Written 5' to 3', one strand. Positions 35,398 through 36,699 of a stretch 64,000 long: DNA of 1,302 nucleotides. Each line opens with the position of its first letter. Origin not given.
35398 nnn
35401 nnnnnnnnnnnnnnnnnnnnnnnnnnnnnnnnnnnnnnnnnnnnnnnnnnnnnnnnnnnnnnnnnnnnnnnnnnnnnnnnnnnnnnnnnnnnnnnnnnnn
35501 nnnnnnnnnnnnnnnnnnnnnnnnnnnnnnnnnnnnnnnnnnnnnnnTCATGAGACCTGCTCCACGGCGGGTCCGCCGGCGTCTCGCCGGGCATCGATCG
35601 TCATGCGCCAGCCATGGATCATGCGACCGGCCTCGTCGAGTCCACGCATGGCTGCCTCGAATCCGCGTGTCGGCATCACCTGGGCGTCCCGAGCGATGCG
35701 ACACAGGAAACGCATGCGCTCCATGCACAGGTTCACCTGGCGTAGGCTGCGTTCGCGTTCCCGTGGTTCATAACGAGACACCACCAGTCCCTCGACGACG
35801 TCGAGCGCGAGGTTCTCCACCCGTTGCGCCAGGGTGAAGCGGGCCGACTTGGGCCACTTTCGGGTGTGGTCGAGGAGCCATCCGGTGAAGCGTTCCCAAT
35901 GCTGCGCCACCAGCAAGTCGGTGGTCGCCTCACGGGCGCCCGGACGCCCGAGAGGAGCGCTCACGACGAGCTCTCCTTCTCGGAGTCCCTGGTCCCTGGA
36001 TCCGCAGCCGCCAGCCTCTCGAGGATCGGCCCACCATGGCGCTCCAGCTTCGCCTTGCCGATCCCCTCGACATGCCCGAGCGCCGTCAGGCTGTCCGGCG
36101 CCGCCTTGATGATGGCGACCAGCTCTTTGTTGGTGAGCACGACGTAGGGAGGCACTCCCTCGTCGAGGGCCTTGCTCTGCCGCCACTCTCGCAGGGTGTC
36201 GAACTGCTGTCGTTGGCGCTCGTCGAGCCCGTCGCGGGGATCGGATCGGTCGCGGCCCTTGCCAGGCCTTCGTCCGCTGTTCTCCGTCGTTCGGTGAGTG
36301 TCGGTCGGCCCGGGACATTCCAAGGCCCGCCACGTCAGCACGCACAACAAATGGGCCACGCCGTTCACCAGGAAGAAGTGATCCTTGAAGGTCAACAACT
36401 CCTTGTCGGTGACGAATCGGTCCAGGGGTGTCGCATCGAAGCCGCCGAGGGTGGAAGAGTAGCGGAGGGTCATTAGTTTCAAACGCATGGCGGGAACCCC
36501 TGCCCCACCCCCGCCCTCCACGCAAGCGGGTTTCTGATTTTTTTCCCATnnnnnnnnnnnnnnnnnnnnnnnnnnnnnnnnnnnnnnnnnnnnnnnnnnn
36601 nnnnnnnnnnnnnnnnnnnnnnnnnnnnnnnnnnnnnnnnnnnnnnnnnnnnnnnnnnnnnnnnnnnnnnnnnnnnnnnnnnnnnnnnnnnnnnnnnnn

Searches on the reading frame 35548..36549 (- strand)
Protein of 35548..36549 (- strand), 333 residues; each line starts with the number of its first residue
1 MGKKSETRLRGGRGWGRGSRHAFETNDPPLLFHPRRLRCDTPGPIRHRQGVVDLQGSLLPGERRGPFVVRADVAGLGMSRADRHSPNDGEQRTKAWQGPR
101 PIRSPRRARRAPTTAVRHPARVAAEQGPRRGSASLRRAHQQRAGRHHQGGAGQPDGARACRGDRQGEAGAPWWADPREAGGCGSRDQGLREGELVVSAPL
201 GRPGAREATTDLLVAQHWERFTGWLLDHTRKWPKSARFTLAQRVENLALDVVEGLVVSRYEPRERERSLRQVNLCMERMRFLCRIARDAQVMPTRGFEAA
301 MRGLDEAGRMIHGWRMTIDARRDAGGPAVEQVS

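Call 6: search_protein_families(library=pfam, proteins=[window:35548-36549:-], max_evalue=0.01)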
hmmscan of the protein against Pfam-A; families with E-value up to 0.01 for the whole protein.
window:35548-36549:- (333 aa): 1 family
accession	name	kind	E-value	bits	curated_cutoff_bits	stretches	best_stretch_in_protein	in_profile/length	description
PF22296.2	bAvd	-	1.3e-12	48.6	40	1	213-315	2-104/107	bAvd-like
